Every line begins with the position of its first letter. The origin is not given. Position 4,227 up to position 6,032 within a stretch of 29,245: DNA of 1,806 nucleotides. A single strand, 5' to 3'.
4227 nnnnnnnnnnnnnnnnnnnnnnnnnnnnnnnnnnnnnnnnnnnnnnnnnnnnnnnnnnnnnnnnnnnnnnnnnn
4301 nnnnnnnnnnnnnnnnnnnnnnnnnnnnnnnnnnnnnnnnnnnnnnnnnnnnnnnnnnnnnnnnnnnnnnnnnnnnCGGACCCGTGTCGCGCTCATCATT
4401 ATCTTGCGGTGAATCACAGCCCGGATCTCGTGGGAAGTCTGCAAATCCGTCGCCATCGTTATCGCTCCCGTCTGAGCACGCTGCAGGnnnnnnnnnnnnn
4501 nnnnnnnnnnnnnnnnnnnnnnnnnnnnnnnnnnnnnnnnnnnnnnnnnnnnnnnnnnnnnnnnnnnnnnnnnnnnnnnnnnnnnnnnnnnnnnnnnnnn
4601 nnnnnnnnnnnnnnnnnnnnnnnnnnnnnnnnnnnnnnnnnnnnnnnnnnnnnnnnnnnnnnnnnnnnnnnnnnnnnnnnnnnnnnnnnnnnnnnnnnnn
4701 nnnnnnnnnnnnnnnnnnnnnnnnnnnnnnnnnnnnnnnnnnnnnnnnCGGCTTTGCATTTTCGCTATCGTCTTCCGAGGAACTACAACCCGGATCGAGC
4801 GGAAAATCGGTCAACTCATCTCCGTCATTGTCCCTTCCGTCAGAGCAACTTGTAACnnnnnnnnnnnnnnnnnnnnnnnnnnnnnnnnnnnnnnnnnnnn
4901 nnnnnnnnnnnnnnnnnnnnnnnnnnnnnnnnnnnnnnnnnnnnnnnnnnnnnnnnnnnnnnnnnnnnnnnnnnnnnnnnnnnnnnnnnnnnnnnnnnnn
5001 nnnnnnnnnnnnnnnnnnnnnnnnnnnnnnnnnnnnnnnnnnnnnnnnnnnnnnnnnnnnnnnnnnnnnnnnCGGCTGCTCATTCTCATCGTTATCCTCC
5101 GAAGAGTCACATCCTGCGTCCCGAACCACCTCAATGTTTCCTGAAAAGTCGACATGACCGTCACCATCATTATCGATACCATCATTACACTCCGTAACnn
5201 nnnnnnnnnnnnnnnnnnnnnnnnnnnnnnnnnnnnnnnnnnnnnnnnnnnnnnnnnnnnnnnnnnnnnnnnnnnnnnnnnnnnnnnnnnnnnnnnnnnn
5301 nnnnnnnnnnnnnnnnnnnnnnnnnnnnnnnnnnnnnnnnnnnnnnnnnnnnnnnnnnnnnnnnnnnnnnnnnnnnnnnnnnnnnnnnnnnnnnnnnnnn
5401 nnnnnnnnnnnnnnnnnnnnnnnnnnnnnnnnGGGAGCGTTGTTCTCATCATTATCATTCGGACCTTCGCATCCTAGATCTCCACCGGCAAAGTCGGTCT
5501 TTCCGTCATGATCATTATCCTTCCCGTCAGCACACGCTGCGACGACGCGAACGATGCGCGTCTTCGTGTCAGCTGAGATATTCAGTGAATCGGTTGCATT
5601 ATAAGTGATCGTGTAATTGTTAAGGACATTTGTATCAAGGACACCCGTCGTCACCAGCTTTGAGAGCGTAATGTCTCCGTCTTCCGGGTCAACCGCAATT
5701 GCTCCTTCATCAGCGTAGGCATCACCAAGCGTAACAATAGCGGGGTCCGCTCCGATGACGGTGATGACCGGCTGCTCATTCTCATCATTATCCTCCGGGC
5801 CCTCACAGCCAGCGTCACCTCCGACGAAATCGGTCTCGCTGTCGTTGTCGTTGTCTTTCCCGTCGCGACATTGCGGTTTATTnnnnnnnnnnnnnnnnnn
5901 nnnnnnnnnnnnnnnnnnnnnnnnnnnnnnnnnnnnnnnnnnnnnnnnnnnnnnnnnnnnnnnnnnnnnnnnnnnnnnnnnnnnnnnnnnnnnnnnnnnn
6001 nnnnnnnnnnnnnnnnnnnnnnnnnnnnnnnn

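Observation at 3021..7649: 1542-aa modular surface protein combining VWA, SdrD/CnaB-like, six MopE-like metal-binding plus Ig-like repeats, a PG-binding-like segment and a C-terminal membrane anchor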

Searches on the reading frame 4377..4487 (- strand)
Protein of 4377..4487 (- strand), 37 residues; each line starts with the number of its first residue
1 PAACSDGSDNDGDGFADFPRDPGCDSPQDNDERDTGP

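Call 48: search_protein_families(library=ncbifam, proteins=[window:4377-4487:-], max_evalue=10)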
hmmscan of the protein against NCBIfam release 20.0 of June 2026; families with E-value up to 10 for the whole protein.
seq(37 aa): 1 family
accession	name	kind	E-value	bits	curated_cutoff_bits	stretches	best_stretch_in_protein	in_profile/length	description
NF033662.1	acid_disulf_rpt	repeat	1.9e-05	24.3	41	1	2-26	5-28/32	acidic double-disulfide repeat-containing protein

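Call 53: search_solved_structures(query=A3, max_evalue=10, show_alignments=4)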
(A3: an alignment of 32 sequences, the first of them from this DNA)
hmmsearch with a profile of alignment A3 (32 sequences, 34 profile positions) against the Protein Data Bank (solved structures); distinct sequences matched with E-value up to 10: 20.
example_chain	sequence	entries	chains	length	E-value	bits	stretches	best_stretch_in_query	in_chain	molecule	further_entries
1sw8_A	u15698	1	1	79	0.15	15.2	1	6-18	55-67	Calmodulin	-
2k0j_A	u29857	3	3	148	1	12.6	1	6-18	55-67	calmodulin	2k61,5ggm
7plp_A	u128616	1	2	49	1.3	12.2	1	1-21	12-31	Teneurin-4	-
4q57_A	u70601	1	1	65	1.6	12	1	6-18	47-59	Calmodulin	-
3u0k_A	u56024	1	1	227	1.8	11.8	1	6-18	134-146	RCaMP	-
9u9d_A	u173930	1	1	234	1.8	11.8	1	6-18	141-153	Myosin light chain kinase, smooth muscle, deglutamylated form,Green fluorescent protein,Ca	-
9nvn_E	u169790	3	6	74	2.1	11.5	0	6-18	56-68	Calmodulin-1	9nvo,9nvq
3b32_A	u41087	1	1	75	2.2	11.5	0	6-18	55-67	Calmodulin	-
1ak8_A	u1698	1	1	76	2.3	11.4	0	6-18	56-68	CALMODULIN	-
1f70_A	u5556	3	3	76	2.3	11.4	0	6-18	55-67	CALMODULIN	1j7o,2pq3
2i08_A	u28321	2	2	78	2.4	11.4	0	6-18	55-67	Calmodulin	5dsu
2lqc_A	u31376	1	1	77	2.4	11.4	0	6-18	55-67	Calmodulin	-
2llo_A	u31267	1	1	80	2.5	11.3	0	6-18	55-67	Calmodulin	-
3uct_A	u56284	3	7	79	2.5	11.3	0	6-18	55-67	Calmodulin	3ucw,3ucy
9lf9_A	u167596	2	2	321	2.6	11.3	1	7-20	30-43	Phosphonate ABC transporter, periplasmic phosphonate-binding protein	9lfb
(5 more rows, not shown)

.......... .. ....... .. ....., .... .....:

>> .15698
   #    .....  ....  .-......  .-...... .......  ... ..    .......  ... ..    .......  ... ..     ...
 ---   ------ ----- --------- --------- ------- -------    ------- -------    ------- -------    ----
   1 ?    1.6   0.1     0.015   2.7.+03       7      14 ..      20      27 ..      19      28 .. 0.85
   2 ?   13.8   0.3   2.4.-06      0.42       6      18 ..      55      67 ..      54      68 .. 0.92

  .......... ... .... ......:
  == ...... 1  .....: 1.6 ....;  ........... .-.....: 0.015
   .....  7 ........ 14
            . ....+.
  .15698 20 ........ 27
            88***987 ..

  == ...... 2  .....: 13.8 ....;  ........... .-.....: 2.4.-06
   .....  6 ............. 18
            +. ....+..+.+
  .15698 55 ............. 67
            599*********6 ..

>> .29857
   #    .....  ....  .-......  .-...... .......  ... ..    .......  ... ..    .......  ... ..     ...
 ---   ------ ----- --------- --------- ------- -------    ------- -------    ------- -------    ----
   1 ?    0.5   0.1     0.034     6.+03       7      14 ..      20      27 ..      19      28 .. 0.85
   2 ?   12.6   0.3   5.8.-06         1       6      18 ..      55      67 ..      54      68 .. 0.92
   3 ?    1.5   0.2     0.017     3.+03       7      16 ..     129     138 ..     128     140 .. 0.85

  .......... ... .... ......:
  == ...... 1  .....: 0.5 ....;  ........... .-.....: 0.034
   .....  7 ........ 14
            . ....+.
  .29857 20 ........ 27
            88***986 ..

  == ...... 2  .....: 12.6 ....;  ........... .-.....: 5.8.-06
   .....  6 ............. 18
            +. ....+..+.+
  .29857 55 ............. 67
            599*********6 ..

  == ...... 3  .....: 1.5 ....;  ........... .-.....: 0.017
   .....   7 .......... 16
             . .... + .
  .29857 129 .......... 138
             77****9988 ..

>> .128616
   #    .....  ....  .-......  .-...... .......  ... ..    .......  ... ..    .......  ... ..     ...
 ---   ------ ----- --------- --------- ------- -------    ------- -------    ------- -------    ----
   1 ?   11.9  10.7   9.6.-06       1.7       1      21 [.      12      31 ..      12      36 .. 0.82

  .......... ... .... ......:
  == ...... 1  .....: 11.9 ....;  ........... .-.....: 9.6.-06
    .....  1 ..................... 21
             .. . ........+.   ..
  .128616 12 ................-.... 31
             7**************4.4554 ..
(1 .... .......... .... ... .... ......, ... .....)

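Call 54: search_protein_families(library=pfam, alignment_id=A3, max_evalue=10)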
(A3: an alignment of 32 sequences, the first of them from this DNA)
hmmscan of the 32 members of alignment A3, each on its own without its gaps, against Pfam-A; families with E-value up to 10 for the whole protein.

A. member 1, seq(34 aa): 0 families

B. families by the number of members that match (of 32 scanned): 4 families
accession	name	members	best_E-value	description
PF00036.39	EF-hand_1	9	0.023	EF hand domain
PF13202.12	EF-hand_5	6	0.0063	EF hand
PF23657.1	DUF7151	1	0.078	Domain of unknown function (DUF7151)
PF10731.15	Anophelin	1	0.19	Thrombin inhibitor from mosquito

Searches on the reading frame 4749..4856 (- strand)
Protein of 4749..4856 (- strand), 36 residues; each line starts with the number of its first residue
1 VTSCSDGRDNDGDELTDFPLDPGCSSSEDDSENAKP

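Call 48: search_protein_families(library=ncbifam, proteins=[window:4749-4856:-], max_evalue=10)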
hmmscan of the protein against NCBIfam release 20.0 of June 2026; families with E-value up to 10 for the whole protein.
seq(36 aa): 1 family
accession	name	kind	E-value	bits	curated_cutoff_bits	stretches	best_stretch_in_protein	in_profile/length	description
NF033662.1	acid_disulf_rpt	repeat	6.4e-06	25.8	41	1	2-27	5-29/32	acidic double-disulfide repeat-containing protein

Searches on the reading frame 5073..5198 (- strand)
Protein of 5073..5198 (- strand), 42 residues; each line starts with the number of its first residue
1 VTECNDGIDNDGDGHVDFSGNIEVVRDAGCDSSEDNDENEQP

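Call 48: search_protein_families(library=ncbifam, proteins=[window:5073-5198:-], max_evalue=10)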
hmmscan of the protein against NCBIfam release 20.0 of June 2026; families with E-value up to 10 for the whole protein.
seq(42 aa): 1 family
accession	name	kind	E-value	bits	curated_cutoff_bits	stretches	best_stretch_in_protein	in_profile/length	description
NF033662.1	acid_disulf_rpt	repeat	2.4e-06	27.2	41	1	2-17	5-20/32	acidic double-disulfide repeat-containing protein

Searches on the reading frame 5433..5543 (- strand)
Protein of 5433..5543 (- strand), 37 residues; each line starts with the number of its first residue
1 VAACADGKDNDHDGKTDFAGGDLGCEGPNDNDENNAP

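Call 48: search_protein_families(library=ncbifam, proteins=[window:5433-5543:-], max_evalue=10)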
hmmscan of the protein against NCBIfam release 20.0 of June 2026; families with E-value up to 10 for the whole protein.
seq(37 aa): 1 family
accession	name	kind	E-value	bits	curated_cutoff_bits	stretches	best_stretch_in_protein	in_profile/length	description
NF033662.1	acid_disulf_rpt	repeat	0.0011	18.7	41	1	2-27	5-28/32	acidic double-disulfide repeat-containing protein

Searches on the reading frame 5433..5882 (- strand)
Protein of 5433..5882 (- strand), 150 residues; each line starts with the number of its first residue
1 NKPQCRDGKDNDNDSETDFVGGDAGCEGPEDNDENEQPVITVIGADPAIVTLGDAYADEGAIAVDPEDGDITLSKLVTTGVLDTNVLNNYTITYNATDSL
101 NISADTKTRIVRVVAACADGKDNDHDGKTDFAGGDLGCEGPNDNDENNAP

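Call 22: search_protein_families(library=pfam, proteins=[window:5433-5882:-], max_evalue=10)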
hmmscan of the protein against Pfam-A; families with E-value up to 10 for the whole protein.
seq(150 aa): 2 families
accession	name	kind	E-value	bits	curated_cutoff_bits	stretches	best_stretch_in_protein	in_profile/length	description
PF16403.11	Bact_surface_Ig-like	-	2.6e-13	50.2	27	1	40-113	1-71/71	Bacterial surface protein, Ig-like domain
PF00028.23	Cadherin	-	0.011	16.5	28.8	1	33-108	26-85/93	Cadherin domain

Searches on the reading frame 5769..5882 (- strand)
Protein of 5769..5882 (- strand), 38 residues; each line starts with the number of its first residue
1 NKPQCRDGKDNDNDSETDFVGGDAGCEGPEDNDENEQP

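Call 48: search_protein_families(library=ncbifam, proteins=[window:5769-5882:-], max_evalue=10)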
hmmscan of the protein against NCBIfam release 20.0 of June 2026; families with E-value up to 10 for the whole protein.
seq(38 aa): 1 family
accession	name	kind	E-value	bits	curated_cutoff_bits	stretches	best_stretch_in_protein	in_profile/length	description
NF033662.1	acid_disulf_rpt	repeat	0.054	13.2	41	1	4-28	6-28/32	acidic double-disulfide repeat-containing protein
